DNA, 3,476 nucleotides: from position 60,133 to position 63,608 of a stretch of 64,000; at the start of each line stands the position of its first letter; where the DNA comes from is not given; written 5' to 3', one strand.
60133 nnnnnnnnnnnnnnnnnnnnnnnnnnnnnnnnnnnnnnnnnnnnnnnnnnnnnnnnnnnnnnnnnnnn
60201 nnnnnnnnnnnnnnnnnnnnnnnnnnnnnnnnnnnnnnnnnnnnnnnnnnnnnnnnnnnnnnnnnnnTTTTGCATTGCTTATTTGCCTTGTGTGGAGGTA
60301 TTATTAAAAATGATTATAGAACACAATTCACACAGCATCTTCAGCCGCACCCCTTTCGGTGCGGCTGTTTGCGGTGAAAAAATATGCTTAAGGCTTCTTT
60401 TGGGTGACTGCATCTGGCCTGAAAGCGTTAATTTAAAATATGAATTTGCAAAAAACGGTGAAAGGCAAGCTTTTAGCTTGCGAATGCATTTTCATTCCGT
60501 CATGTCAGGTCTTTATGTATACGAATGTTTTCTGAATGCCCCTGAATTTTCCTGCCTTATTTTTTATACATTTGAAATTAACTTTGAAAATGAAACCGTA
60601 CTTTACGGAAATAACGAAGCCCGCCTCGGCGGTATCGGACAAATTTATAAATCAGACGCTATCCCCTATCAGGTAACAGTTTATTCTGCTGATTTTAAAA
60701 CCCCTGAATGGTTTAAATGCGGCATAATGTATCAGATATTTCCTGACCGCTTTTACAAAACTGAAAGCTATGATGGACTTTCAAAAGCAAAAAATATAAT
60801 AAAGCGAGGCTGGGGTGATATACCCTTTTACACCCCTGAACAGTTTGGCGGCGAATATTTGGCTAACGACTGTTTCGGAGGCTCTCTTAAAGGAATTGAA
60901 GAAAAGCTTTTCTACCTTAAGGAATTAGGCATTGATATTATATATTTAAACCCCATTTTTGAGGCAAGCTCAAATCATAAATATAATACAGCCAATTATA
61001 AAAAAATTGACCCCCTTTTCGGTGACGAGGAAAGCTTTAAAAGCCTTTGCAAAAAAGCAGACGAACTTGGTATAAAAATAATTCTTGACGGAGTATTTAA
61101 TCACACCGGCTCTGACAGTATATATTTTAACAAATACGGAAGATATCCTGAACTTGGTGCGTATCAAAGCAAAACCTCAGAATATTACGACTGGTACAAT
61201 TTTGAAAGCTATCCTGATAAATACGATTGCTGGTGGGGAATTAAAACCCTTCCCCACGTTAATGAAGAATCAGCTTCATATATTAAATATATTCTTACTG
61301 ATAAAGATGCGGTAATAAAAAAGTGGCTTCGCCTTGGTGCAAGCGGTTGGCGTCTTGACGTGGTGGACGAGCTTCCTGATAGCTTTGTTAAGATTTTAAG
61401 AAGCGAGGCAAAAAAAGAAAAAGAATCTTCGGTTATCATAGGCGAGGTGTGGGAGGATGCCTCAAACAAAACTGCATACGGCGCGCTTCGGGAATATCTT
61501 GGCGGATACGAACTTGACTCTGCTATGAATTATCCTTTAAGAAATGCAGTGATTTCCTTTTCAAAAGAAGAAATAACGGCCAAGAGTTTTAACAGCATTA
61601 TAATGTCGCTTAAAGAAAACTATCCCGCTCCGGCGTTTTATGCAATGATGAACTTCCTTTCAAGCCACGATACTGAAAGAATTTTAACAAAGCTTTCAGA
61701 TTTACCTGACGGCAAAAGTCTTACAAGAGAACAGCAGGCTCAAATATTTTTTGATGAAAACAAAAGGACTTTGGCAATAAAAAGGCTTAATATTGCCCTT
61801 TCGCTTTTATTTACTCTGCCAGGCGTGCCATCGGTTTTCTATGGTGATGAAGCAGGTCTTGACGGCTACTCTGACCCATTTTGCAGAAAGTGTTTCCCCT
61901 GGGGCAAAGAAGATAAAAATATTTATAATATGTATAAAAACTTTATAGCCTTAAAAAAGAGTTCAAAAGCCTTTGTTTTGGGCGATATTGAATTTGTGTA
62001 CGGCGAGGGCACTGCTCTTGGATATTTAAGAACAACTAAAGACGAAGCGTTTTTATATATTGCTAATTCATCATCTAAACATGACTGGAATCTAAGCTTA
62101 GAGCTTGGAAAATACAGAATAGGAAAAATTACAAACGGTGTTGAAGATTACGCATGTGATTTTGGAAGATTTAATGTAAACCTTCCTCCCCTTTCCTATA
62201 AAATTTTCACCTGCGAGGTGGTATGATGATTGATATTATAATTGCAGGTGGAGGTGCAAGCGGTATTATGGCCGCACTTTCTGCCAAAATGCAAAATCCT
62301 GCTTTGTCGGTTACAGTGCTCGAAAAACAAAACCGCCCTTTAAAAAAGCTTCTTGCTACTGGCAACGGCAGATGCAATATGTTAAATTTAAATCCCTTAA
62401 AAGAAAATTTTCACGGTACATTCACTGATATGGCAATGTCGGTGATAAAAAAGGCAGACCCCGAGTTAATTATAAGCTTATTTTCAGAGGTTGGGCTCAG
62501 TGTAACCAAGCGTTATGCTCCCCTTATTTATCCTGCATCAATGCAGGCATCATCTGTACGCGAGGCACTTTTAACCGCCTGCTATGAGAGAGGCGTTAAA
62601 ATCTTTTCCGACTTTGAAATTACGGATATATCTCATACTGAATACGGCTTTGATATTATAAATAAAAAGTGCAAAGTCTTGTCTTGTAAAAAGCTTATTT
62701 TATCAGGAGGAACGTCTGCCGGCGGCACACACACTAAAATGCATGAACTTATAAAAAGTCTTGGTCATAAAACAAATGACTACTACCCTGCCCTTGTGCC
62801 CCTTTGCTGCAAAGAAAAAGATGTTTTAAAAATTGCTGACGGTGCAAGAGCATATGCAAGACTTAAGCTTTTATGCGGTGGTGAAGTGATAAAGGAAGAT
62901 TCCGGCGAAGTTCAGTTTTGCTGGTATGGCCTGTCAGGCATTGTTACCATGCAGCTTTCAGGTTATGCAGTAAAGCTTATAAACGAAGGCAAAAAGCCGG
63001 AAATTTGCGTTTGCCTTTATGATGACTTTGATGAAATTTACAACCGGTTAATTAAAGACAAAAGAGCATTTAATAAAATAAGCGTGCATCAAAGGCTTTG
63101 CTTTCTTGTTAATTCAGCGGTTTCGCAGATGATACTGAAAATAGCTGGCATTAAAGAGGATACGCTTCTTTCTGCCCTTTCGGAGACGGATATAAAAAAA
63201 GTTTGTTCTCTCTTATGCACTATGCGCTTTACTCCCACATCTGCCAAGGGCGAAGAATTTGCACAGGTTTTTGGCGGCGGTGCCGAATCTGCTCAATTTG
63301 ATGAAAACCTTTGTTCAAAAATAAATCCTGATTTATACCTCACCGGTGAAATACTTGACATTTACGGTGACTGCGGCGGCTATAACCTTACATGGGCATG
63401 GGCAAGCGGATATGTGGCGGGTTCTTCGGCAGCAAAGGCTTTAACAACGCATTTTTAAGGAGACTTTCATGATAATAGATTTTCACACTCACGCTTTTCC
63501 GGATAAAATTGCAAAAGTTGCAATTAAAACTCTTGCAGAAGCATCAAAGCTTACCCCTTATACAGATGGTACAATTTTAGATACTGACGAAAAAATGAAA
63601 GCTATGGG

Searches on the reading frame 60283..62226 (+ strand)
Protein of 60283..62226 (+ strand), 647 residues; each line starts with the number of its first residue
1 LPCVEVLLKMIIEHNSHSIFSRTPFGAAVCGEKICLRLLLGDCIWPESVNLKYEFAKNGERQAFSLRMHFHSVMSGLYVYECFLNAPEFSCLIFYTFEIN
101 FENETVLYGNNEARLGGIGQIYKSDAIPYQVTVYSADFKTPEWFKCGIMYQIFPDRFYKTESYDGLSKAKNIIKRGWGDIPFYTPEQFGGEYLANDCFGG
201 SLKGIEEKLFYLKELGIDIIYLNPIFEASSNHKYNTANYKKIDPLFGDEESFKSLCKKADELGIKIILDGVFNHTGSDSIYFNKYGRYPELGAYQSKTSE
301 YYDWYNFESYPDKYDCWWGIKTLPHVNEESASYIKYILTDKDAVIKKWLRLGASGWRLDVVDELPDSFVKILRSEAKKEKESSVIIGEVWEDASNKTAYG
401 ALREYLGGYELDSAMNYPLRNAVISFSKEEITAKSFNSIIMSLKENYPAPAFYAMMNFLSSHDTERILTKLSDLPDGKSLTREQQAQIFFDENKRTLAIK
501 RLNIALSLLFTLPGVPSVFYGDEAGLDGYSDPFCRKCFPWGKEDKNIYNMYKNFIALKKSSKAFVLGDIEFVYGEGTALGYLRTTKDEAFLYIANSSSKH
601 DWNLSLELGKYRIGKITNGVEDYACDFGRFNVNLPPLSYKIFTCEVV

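Call 63: search_protein_families(library=pfam, max_evalue=0.00001, proteins=[window:60283-62226:+])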
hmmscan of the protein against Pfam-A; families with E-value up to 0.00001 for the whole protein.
window:60283-62226:+ (647 aa): 1 family
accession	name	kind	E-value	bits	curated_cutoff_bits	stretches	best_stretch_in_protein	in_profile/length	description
PF00128.31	Alpha-amylase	-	1.8e-53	182.8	22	1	151-562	1-412/446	Alpha amylase, catalytic domain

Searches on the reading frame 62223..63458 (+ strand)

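Call 38: search_protein_families(library=pfam, max_evalue=0.00001, proteins=[window:62223-63458:+])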
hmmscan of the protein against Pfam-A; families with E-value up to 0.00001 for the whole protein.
window:62223-63458:+ (411 aa): 3 families
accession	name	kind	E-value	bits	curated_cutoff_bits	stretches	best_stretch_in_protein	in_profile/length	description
PF03486.20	HI0933_like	-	1.4e-49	169.2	50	1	4-401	2-243/244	HI0933-like protein Rossmann domain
PF22780.1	HI0933_like_1st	-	4.8e-14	52.9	27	1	188-346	1-162/165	HI0933-like protein barrel and H2TH domain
PF01266.30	DAO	-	3.1e-06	27.4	27.9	0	4-39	1-34/353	FAD dependent oxidoreductase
